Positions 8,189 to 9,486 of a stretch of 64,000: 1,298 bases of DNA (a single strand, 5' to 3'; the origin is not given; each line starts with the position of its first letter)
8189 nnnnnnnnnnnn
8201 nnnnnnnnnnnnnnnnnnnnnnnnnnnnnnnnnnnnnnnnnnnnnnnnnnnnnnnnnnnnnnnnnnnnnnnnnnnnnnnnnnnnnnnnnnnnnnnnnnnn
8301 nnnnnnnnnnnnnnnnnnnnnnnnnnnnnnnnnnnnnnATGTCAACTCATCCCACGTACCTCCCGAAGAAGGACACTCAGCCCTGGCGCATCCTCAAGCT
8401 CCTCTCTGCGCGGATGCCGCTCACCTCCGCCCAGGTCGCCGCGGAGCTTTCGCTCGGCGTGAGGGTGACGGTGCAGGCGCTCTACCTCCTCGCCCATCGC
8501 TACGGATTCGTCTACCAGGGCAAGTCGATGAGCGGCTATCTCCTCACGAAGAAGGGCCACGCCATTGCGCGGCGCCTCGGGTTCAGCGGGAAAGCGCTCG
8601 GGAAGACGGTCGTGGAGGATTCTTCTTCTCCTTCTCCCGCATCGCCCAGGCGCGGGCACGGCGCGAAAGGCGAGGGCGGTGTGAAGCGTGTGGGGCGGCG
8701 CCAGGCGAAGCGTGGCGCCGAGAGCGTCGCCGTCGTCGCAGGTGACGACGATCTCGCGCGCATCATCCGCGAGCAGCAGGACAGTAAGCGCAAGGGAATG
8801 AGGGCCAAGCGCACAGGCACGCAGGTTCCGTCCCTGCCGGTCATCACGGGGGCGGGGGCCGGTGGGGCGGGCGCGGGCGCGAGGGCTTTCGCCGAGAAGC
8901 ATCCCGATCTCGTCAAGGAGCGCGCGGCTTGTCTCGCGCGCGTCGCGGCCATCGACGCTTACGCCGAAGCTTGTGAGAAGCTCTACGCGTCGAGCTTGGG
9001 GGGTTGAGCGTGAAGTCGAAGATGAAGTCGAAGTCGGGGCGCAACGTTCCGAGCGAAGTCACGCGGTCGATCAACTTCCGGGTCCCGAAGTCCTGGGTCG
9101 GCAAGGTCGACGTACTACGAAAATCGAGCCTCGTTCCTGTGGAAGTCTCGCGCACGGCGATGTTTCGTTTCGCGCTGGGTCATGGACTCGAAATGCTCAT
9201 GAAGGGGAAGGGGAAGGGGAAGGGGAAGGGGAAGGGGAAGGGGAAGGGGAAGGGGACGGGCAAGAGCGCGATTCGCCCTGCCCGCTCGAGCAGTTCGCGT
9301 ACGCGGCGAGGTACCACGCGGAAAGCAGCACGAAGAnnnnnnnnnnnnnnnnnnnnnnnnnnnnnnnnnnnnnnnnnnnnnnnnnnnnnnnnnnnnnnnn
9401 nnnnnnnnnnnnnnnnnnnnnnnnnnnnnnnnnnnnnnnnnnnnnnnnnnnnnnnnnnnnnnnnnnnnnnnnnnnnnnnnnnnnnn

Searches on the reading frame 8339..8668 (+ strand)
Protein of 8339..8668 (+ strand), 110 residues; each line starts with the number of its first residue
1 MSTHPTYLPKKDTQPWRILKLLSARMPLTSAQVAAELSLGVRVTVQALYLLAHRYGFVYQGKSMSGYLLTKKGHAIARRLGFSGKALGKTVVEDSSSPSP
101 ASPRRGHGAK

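Call 86: predict_structure(protein=window:8339-8668:+)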
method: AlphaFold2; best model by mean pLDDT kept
length: 110 residues; sequences in the alignment: 1
mean_pLDDT: 50.6   pTM: 0.34
mean pLDDT of the five models: 50.6, 49.5, 49.3, 47.9, 44.9
residues with pLDDT >= 90: 0; 70-90: 0; 50-70: 47; < 50: 63
segments of 3 or more residues with pLDDT < 50: 1-31, 33-42, 62-65, 88-102
pLDDT, mean of each block of 10 residues (from residue 1): 38 45 44 46 53 65 56 65 51 43 49
secondary structure, 60 per line:
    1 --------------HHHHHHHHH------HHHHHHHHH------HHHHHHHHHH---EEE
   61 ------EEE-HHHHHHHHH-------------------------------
elements in order: H15-23 H30-38 H45-54 E58-60 E67-69 H71-79

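Call 89: fold_search(model_id=the predicted structure, library=pdb)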
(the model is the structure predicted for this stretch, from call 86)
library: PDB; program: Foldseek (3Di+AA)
matches with E <= 10: 79; with E <= 0.001: 0
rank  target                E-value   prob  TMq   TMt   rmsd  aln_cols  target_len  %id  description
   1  3neu                  1.3e+00  0.08  0.24  0.23  14.2       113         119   18  The crystal structure of a functionally-unknown protein lin1836 from Listeria innocua Clip11262 (released 2010-08-04)
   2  6kta_B                1.6e+00  0.13  0.25  0.21  10.6        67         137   24  Crystal structure of B. halodurans MntR in apo form (released 2019-12-04)
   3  4u0y_A                2.1e+00  0.09  0.24  0.34  13.3        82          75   18  Crystal structure of the DNA-binding domains of YvoA in complex with palindromic operator DNA (released 2015-01-14)
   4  2f5f_A                2.3e+00  0.12  0.26  0.22  10.1        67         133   24  Bacillus subtilis manganese transport regulator (MNTR) bound to manganese, AC conformation, pH 8.5 (released 2006-03-07)
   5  6c28_B                2.6e+00  0.14  0.31  0.25  12.3        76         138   25  Transcriptional repressor, CouR, bound to p-coumaroyl-CoA (released 2018-05-30)
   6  1on2_A                2.6e+00  0.11  0.27  0.22  10.2        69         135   23  Bacillus subtilis Manganese Transport Regulator (MntR), D8M Mutant, Bound to Manganese (released 2003-07-15)
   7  5xnc_B                3.0e+00  0.15  0.25  0.08  10.3        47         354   21  Crystal structure of the branched-chain polyamine synthase (BpsA) in complex with N4-aminopropylspermidine and 5-methy (released 2018-08-15)
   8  7oyk_AAA              3.2e+00  0.14  0.30  0.34  10.0        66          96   20  DNA-binding domain of CggR in complex with the DNA operator (released 2021-11-10)
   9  4u0y_D                3.2e+00  0.09  0.24  0.34  11.7        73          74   22  Crystal structure of the DNA-binding domains of YvoA in complex with palindromic operator DNA (released 2015-01-14)
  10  1stz_B                3.2e+00  0.09  0.31  0.12  13.4        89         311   20  Crystal structure of a hypothetical protein at 2.2 A resolution (released 2004-08-24)
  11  1stz_A                3.2e+00  0.07  0.24  0.09   9.9        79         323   19  Crystal structure of a hypothetical protein at 2.2 A resolution (released 2004-08-24)
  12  6c28_A                3.5e+00  0.11  0.30  0.25  12.4        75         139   27  Transcriptional repressor, CouR, bound to p-coumaroyl-CoA (released 2018-05-30)
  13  5y6i_B                3.5e+00  0.05  0.20  0.12  10.8        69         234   26  Crystal structure of Pseudomonas aeruginosa HmgR (released 2018-08-15)
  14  5xnf_A                3.7e+00  0.28  0.25  0.08   1.3        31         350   22  Crystal structure of the branched-chain polyamine synthase (BpsA) from Thermococcus kodakarensis (released 2018-08-15)
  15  7oyk_DDD              3.7e+00  0.13  0.30  0.34  10.0        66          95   20  DNA-binding domain of CggR in complex with the DNA operator (released 2021-11-10)
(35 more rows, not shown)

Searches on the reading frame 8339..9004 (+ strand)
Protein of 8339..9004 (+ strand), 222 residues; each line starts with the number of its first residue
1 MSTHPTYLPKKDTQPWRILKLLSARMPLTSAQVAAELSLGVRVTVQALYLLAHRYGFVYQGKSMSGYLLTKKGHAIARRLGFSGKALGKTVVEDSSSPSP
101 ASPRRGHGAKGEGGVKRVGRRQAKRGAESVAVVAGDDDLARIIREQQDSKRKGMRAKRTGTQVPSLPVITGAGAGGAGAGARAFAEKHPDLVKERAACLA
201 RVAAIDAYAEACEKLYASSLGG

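Call 62: search_protein_families(library=pfam, proteins=[window:8339-9004:+], max_evalue=10)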
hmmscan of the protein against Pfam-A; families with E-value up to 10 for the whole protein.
window:8339-9004:+ (222 aa): 0 families

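Call 64: search_solved_structures(query=window:8339-9004:+, max_evalue=10)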
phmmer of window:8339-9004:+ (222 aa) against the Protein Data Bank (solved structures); distinct sequences matched with E-value up to 10: 2.
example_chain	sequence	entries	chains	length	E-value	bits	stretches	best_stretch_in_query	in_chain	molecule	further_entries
4k8g_A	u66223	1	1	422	0.61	13.1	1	135-181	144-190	Mandelate racemase/muconate lactonizing enzyme, N-terminal domain protein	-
4z37_A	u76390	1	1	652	1.8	11.7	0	110-150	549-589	Putative mixed polyketide synthase/non-ribosomal peptide synthetase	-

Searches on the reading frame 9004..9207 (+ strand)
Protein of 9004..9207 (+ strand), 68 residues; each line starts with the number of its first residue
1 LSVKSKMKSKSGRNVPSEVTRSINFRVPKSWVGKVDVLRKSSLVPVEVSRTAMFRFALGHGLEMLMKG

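Call 76: search_solved_structures(query=window:9004-9207:+, max_evalue=10, show_alignments=3)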
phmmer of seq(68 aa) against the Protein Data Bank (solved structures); distinct sequences matched with E-value up to 10: 0.

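Call 78: find_homologous_proteins(query=window:9004-9207:+, max_evalue=0.01)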
Query seq(68 aa) (68 aa): 3 proteins with E <= 0.01 among 4 candidates.
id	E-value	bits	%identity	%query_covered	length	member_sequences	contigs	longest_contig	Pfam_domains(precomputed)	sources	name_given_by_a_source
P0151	3.9e-28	113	90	85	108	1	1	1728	-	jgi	jgi:hypothetical protein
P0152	1.4e-26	108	86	87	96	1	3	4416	-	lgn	-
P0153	1.1e-23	99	86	72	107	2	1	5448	-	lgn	-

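Call 85: predict_structure(alignment_id=A7)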
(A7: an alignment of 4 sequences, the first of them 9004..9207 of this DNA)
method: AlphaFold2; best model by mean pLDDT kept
length: 68 residues; sequences in the alignment: 4
mean_pLDDT: 60.3   pTM: 0.25
mean pLDDT of the five models: 60.3, 59.6, 58.3, 57.9, 53.6
residues with pLDDT >= 90: 0; 70-90: 17; 50-70: 32; < 50: 19
segments of 3 or more residues with pLDDT < 50: 1-5, 7-15, 43-45
pLDDT, mean of each block of 10 residues (from residue 1): 46 50 67 65 54 76 67
secondary structure, 60 per line:
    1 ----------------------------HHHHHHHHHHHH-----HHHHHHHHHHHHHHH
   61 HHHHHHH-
elements in order: H29-40 H46-67

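Call 90: fold_search(model_id=the predicted structure, library=pdb)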
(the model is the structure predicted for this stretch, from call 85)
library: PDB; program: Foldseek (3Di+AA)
matches with E <= 10: 2; with E <= 0.001: 0
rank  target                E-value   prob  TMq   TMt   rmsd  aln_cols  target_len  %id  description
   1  9fqr_QY               5.3e+00  0.05  0.34  0.11  28.9        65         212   20  96-nm repeat of axonemal doublet microtubules from bovine sperm (released 2025-03-26)
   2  9fqr_Km               9.4e+00  0.02  0.27  0.08   5.5        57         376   21  96-nm repeat of axonemal doublet microtubules from bovine sperm (released 2025-03-26)

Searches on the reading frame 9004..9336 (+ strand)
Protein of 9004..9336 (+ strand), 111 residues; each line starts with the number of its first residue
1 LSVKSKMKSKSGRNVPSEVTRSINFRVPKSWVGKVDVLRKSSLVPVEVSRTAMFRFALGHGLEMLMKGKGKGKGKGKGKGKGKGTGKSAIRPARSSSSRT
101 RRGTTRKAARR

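Call 62: search_protein_families(library=pfam, proteins=[window:9004-9336:+], max_evalue=10)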
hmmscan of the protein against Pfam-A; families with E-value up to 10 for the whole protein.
window:9004-9336:+ (111 aa): 2 families
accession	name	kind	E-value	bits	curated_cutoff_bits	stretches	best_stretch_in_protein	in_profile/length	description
PF17228.7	SGP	-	0.12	13.7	26.7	1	62-84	30-52/93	Sulphur globule protein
PF25698.1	EBNA2_Core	-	0.83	9.3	35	1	68-94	248-274/389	EBNA-2 core transactivation domain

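Call 63: search_solved_structures(query=window:9004-9336:+, max_evalue=10)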
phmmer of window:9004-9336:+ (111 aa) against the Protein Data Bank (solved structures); distinct sequences matched with E-value up to 10: 38.
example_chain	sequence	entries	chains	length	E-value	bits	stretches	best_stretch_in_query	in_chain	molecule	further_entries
4bem_J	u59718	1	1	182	0.0029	21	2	56-88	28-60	F1FO ATPASE C1 SUBUNIT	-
6nif_A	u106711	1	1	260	0.099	16.1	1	42-88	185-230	hREV7, GTP-binding nuclear protein Ran, hREV3 fusion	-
6zeh_A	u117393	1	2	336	0.11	16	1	68-98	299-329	Serine/threonine-protein phosphatase PP1-alpha catalytic subunit,Spectrin alpha chain, non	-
5gut_A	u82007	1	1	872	0.12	15.8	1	63-79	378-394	DNA (cytosine-5)-methyltransferase 1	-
3pt9_A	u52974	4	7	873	0.12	15.8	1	63-79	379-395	DNA (cytosine-5)-methyltransferase 1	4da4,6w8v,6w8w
5guv_A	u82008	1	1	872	0.12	15.8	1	63-79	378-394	DNA (cytosine-5)-methyltransferase 1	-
3pt6_A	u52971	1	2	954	0.13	15.7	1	63-79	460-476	DNA (cytosine-5)-methyltransferase 1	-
9fqr_Oj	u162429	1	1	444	0.15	15.5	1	59-88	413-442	Dynein regulatory complex protein 10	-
4z96_C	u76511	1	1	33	0.17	15.3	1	69-82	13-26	DNA (cytosine-5)-methyltransferase 1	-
3av4_A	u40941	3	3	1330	0.2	15.1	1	63-79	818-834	DNA (cytosine-5)-methyltransferase 1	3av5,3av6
5wy1_A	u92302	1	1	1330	0.2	15.1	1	63-79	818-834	DNA (cytosine-5)-methyltransferase 1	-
4z97_C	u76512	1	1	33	0.34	14.4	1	69-82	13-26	DNA (cytosine-5)-methyltransferase 1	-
9nu5_B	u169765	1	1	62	0.43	14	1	68-92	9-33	Lysis protein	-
11cu_A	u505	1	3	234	0.5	13.8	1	63-89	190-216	ZnO48_baseKO_ES_Complex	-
4v6w_CY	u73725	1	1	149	0.56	13.7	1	44-94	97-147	60S ribosomal protein L26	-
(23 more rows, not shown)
